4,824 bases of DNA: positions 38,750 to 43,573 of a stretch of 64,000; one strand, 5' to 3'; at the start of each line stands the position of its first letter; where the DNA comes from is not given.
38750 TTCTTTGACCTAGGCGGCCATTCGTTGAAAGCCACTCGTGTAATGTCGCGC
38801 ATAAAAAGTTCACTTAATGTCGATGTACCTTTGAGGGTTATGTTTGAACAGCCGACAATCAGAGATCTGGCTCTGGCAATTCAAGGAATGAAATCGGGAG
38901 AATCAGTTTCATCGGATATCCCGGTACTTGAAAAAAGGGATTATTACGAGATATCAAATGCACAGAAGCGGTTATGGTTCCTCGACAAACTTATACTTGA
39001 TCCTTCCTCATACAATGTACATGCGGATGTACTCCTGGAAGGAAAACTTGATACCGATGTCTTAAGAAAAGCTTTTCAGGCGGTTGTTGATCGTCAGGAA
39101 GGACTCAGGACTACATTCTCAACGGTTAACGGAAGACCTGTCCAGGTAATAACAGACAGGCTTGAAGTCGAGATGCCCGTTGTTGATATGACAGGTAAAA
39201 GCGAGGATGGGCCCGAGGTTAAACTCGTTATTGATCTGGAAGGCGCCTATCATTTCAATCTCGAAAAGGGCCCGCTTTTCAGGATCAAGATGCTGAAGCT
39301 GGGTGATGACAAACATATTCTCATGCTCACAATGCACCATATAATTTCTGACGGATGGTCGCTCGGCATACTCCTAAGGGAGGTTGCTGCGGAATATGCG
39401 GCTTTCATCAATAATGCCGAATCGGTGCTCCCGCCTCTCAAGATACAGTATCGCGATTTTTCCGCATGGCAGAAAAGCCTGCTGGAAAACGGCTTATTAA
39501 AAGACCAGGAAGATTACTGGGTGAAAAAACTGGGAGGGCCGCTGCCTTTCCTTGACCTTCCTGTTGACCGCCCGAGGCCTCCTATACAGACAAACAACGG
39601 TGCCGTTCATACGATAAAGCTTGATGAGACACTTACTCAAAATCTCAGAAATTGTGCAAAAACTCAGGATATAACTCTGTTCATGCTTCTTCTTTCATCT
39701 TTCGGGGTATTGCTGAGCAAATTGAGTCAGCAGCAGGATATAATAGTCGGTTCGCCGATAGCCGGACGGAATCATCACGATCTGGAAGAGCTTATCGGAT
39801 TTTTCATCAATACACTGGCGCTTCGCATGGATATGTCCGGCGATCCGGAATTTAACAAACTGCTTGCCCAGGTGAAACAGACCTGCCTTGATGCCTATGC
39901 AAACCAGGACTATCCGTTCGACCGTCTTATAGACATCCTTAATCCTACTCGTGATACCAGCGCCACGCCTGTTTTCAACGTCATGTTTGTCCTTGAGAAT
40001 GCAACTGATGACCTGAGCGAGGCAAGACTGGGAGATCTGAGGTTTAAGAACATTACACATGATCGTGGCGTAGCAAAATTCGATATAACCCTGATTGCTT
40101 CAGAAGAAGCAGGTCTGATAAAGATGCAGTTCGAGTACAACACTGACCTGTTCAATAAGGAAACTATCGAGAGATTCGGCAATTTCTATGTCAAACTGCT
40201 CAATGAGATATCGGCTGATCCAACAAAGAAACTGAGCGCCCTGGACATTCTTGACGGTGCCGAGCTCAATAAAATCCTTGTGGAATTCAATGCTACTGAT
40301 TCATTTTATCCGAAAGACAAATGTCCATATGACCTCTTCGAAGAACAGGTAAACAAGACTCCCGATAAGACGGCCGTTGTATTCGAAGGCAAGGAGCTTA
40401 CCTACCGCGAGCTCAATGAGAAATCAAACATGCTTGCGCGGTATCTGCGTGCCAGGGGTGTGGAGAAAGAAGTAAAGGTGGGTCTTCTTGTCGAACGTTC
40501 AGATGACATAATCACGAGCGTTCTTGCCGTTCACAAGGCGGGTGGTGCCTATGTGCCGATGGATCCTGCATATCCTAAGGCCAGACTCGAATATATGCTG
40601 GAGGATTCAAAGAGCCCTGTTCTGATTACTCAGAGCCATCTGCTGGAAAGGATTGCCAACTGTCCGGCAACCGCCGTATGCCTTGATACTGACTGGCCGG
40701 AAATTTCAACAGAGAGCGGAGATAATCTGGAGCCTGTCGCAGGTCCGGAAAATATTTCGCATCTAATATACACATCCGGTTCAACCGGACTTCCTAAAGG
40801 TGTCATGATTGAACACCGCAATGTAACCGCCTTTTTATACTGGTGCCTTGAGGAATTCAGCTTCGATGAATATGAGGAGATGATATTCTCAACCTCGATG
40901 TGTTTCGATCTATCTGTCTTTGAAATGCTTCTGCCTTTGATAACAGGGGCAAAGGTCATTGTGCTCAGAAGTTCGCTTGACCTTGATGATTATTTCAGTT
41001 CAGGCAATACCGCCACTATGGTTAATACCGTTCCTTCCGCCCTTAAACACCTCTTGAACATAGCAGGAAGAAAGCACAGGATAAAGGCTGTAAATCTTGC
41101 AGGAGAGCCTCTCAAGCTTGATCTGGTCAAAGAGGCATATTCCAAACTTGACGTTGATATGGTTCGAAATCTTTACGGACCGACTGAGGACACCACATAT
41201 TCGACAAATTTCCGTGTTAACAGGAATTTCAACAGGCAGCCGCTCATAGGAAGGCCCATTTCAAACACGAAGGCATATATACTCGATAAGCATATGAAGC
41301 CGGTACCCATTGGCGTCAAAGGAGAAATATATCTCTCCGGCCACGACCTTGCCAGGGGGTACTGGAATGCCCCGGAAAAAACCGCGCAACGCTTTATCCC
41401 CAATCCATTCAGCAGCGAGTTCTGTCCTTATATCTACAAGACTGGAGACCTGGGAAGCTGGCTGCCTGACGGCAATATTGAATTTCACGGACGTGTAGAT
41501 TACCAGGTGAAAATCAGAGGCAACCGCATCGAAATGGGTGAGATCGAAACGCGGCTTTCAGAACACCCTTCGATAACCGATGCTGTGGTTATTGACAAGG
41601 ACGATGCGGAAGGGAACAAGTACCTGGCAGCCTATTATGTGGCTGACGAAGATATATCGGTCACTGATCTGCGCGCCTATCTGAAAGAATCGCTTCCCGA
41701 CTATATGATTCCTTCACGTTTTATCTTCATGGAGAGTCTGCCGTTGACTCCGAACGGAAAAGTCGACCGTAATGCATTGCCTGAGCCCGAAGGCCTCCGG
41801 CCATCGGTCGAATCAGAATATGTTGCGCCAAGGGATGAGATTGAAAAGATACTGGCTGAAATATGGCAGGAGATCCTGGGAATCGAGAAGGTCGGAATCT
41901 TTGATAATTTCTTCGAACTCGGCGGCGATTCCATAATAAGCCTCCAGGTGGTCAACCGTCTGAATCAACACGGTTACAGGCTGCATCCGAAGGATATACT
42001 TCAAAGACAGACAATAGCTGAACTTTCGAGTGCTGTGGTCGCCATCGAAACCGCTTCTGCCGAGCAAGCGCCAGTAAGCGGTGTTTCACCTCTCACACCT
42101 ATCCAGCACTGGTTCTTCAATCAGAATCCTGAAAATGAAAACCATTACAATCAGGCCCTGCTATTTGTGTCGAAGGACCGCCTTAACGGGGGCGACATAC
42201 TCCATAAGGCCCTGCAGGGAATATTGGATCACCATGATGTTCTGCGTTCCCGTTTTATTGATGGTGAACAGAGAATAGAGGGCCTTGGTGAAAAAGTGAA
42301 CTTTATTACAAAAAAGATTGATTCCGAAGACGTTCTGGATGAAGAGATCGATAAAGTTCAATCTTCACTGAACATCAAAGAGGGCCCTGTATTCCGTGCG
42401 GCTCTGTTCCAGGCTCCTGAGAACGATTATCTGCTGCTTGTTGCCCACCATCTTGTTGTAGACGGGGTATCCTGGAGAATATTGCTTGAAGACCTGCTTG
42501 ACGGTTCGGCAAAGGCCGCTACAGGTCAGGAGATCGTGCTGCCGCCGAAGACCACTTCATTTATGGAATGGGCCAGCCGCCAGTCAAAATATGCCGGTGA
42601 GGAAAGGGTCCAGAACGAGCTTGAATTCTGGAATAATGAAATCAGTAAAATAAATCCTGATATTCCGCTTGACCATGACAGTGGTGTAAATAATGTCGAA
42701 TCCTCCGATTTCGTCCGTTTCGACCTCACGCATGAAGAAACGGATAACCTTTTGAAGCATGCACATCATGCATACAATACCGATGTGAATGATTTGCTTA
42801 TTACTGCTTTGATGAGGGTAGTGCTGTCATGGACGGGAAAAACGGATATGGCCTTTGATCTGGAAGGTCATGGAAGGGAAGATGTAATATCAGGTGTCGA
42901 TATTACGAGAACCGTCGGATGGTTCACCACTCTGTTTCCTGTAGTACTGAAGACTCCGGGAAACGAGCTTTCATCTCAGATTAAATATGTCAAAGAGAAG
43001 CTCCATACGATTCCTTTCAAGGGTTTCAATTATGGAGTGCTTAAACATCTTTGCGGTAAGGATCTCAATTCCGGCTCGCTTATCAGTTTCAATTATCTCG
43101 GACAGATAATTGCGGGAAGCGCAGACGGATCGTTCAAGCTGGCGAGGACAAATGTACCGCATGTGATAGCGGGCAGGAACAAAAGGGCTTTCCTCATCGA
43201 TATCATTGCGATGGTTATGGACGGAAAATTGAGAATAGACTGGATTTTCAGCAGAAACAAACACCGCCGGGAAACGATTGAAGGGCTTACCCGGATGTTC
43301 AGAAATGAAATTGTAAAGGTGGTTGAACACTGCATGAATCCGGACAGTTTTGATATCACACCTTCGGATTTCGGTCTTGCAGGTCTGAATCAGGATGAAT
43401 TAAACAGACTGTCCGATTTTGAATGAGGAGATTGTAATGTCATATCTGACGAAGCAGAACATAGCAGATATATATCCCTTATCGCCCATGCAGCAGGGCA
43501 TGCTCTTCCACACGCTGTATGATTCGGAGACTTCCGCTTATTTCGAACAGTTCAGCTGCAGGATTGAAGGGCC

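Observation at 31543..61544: About 30-kb NRPS cluster predicted to make an N-acylated hexapeptide with a D-D-D core, released reductively as an aldehyde or alcohol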

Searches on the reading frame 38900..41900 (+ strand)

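Call 6: search_protein_families(library=pfam, proteins=[window:38900-41900:+], max_evalue=0.01)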
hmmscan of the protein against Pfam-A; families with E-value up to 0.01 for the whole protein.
window:38900-41900:+ (1000 aa): 3 families
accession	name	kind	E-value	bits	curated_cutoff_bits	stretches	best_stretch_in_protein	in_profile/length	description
PF00668.25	Condensation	-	3.3e-120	402.3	30.6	1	13-459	2-455/456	Condensation domain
PF00501.34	AMP-binding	-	7.1e-83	279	29.9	1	480-822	1-384/384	AMP-binding enzyme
PF13193.12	AMP-binding_C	-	8.3e-13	49.5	24.5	1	881-954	1-76/76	AMP-binding enzyme C-terminal domain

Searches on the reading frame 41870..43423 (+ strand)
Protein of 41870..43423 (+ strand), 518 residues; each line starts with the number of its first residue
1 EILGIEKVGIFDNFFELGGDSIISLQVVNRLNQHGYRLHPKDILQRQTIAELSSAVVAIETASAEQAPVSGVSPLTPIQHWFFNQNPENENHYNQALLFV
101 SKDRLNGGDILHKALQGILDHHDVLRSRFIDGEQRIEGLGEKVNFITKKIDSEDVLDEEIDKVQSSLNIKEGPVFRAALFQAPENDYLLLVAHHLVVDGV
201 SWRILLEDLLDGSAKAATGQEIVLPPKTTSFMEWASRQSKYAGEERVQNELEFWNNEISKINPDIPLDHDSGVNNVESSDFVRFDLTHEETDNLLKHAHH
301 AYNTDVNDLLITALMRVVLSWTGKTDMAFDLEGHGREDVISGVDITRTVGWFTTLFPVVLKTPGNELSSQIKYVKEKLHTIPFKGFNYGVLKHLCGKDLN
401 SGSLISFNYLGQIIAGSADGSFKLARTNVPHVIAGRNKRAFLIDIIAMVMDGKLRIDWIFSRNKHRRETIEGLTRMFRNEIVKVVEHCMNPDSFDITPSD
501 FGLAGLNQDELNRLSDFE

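Call 6: search_protein_families(library=pfam, proteins=[window:41870-43423:+], max_evalue=0.01)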
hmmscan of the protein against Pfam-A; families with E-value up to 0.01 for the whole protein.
window:41870-43423:+ (518 aa): 2 families
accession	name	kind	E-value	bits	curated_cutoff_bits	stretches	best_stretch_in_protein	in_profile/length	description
PF00668.25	Condensation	-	5.4e-76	256.6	30.6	1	70-493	2-442/456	Condensation domain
PF00550.31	PP-binding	-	2.9e-09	37.5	20.8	1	2-55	10-66/67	Phosphopantetheine attachment site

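Call 30: search_protein_families(library=ncbifam, proteins=[window:41870-43423:+], max_evalue=0.00001)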
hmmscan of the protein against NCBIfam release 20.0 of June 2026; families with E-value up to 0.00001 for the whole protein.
window:41870-43423:+ (518 aa): 6 families
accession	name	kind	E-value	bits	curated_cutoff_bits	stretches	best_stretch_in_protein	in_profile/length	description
NF004282.0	PRK05691.1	subfamily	5.6e-130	434.2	4090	1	1-514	2720-3247/4334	non-ribosomal peptide synthase/polyketide synthase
TIGR01720.1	NRPS-para261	subfamily_domain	5.7e-38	130.3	74.2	1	366-514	1-155/155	non-ribosomal peptide synthase domain TIGR01720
NF047350.1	aureusi_NRPS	equivalog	1e-24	85.7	2500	1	1-326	919-1242/2373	aureusimine non-ribosomal peptide synthetase AusA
NF038078.1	NRPS_MxcG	equivalog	3.4e-12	44.5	2300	0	1-66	985-1051/1442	myxochelin non-ribosomal peptide synthetase MxcG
NF041803.1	NRPS_SolG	exception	5.6e-09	34.1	2200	1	1-59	1100-1158/1163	solanimycin non-ribosomal peptide synthetase SolG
NF007605.2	PRK10252.1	equivalog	9.8e-07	26.6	2400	0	178-312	120-253/1292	enterobactin non-ribosomal peptide synthetase EntF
